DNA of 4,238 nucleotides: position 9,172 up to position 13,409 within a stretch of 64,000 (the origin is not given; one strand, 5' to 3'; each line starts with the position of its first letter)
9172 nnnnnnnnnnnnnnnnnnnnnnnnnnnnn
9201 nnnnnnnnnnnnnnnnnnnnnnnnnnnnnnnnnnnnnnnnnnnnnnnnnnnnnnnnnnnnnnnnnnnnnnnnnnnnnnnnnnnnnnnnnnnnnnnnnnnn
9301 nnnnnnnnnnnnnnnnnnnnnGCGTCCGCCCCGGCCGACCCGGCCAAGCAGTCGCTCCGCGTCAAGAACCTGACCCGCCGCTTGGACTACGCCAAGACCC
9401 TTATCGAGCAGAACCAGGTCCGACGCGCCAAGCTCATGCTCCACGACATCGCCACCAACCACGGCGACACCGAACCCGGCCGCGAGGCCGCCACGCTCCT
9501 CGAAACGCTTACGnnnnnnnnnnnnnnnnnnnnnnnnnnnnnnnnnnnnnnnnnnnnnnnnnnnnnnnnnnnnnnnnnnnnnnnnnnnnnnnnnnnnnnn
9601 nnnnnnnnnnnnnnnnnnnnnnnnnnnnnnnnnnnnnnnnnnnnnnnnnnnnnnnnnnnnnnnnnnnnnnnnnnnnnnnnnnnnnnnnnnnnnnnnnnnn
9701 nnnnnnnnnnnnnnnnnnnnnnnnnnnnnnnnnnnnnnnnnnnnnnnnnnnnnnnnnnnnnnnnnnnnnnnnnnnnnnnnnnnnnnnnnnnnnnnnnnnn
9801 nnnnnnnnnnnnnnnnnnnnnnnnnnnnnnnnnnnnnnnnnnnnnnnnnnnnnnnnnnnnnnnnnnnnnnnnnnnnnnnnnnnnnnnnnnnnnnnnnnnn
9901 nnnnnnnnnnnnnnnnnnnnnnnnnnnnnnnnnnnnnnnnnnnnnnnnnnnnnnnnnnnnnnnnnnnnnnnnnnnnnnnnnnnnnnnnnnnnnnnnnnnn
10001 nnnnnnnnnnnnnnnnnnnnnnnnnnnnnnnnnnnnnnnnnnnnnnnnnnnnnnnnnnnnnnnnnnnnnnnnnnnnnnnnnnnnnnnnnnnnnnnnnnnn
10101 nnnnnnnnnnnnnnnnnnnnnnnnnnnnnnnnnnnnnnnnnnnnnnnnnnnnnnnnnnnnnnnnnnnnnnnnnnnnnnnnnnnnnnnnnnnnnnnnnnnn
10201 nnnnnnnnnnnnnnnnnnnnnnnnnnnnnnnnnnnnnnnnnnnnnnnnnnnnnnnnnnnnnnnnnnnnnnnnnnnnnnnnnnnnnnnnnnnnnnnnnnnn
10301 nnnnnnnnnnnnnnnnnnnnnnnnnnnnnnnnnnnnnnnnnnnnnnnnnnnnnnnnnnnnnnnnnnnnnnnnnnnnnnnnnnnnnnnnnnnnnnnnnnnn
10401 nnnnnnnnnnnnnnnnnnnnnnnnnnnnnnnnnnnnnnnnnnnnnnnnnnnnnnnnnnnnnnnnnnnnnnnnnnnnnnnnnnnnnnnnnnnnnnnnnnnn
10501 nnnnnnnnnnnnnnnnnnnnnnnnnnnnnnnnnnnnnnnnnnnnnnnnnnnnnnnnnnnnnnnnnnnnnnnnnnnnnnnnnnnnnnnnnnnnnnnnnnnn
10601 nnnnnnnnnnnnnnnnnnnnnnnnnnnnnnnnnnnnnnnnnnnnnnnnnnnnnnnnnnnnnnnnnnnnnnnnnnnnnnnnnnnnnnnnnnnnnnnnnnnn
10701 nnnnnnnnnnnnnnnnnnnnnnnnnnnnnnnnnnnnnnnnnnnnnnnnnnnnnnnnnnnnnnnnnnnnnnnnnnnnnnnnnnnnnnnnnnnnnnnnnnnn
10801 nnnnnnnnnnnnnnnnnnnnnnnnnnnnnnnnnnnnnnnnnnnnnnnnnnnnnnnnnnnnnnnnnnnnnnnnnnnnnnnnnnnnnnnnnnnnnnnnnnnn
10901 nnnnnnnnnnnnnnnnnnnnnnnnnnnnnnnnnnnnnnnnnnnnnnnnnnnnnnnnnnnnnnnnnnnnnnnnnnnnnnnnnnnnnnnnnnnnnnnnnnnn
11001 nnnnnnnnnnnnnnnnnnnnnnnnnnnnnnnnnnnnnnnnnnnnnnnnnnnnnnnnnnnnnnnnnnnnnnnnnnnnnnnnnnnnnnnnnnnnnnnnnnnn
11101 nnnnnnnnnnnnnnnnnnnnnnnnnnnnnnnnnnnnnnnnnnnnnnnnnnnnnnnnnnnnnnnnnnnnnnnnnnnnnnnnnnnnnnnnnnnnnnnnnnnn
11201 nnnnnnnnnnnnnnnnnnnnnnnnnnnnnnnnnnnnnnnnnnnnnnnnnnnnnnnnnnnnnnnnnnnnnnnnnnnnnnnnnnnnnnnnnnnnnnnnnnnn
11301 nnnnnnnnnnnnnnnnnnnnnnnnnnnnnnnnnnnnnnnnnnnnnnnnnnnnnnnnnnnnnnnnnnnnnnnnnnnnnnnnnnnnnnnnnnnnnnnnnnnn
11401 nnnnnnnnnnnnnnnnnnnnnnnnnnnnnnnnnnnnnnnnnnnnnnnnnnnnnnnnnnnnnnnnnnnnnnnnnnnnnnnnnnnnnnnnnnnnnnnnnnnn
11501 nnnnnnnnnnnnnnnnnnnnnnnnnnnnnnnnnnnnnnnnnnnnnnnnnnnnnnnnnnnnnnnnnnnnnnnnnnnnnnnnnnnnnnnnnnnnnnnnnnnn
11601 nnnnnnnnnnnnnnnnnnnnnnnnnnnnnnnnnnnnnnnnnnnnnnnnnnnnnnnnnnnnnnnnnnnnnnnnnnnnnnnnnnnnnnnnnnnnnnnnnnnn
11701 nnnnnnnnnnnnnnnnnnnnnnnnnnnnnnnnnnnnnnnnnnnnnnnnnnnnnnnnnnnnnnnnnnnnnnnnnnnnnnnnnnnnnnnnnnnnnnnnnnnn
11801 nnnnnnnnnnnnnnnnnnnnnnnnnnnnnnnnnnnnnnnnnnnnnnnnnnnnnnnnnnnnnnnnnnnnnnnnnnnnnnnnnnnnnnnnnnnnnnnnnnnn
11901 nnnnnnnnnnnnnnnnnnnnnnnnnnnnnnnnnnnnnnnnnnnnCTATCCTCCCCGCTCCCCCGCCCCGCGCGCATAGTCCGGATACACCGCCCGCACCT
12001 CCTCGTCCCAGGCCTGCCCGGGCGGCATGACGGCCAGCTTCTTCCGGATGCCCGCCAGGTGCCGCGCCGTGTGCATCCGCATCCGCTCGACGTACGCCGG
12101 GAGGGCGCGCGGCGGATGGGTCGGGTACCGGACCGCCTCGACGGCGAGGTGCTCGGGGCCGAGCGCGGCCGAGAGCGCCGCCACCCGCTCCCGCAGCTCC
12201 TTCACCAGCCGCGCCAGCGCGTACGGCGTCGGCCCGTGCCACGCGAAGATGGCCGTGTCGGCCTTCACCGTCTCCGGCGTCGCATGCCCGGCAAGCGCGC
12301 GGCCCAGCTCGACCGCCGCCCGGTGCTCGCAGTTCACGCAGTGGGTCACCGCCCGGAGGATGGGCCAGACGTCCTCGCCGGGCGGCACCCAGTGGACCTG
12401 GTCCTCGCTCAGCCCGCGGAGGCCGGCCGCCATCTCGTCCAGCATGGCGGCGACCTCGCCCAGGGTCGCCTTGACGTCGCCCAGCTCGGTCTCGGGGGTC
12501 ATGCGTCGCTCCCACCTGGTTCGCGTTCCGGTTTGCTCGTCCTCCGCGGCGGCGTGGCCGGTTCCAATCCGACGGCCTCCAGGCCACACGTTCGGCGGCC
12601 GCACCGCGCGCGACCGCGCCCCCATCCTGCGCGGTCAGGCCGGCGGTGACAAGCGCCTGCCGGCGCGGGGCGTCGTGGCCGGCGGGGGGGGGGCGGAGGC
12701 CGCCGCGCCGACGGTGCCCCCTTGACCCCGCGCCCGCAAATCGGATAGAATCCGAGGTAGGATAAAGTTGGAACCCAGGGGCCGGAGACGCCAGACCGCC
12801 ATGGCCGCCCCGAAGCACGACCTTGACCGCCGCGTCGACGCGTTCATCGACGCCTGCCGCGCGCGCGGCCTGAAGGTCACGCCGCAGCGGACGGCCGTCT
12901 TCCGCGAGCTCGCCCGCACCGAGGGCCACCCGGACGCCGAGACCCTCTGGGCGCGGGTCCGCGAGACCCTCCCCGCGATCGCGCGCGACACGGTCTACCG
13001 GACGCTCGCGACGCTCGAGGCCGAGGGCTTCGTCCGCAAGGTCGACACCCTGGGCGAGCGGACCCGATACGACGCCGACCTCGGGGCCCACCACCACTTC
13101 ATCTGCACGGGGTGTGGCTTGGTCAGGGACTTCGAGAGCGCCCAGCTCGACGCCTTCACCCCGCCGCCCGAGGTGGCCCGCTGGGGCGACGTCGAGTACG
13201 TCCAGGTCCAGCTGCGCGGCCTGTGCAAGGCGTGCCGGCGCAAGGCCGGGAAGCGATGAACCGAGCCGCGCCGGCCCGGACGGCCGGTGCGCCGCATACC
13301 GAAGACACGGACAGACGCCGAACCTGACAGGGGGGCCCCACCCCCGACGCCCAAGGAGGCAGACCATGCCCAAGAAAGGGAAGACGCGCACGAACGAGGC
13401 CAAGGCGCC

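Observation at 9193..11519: A ~50-aa C-terminal module shared between a minimal secreted protein and a large heparinase-like enzyme (160-bp near-identical DNA repeat)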

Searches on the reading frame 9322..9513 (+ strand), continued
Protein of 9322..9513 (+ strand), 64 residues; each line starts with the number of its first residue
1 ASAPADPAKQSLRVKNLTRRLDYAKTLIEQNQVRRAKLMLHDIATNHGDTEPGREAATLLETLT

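Call 52: search_solved_structures(query=A2, max_evalue=1, show_alignments=0)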
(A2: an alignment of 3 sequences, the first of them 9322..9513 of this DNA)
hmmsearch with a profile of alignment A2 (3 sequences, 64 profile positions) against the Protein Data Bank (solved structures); distinct sequences matched with E-value up to 1: 9.
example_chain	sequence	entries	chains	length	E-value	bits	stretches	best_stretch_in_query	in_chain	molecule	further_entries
4mal_A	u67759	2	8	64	0.074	16.4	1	20-63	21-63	Motility protein FimV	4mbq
6xr2_A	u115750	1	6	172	0.14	15.4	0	35-62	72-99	dTor_3x57R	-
6xr1_A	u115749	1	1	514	0.15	15.4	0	35-62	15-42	dTor_9x57R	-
3kg4_A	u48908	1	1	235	0.44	13.9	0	29-50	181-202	Uncharacterized protein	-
3upy_A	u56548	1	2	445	0.5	13.7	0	10-48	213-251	Oxidoreductase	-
3upl_A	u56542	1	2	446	0.5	13.7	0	10-48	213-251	Oxidoreductase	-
8g9s_N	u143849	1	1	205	0.74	13.2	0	25-56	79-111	Cas5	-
8g9t_N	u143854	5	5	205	0.75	13.2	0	25-56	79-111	Cas5 | pre-crRNA processing endonuclease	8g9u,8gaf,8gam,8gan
6kzy_A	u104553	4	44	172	0.97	12.8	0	26-50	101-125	Ferritin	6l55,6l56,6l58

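Call 57: find_encoding_contigs(protein=P0128, flank=4000, max_places=1)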
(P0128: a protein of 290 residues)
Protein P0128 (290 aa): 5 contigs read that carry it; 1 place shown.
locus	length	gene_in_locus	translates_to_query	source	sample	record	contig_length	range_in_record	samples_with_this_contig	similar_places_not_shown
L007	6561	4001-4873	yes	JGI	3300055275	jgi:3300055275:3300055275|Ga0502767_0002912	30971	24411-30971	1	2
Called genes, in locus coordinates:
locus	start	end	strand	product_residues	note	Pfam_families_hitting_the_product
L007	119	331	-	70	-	-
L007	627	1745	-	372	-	PF00589:Phage_integrase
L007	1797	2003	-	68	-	-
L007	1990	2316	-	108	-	-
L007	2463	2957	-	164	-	-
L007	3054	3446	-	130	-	-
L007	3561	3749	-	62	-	-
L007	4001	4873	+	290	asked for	-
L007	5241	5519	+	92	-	-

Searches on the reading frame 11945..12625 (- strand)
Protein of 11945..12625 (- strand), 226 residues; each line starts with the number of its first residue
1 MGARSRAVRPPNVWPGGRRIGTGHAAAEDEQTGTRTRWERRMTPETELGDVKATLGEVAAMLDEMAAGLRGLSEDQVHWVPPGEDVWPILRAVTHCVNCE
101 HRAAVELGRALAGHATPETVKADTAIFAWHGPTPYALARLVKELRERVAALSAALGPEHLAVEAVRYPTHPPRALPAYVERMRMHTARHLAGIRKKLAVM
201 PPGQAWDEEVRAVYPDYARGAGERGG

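Call 46: search_protein_families(library=pfam, proteins=[window:11945-12625:-], max_evalue=0.00001)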
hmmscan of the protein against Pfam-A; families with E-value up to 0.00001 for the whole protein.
window:11945-12625:- (226 aa): 1 family
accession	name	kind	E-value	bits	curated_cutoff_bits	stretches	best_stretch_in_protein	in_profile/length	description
PF12867.12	DinB_2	-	1.7e-07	32.2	24.8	1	63-191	7-126/128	DinB superfamily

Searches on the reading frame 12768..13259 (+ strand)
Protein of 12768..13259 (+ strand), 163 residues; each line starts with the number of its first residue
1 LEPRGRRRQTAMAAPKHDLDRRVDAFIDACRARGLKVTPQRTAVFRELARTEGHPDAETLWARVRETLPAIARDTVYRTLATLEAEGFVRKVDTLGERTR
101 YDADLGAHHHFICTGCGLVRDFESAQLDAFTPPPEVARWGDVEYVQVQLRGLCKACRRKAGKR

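Call 46: search_protein_families(library=pfam, proteins=[window:12768-13259:+], max_evalue=0.00001)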
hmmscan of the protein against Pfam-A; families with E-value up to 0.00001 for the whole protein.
window:12768-13259:+ (163 aa): 1 family
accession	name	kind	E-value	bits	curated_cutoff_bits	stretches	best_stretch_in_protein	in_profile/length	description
PF01475.25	FUR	-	2.3e-24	86.3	23.1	1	33-130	2-101/121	Ferric uptake regulator family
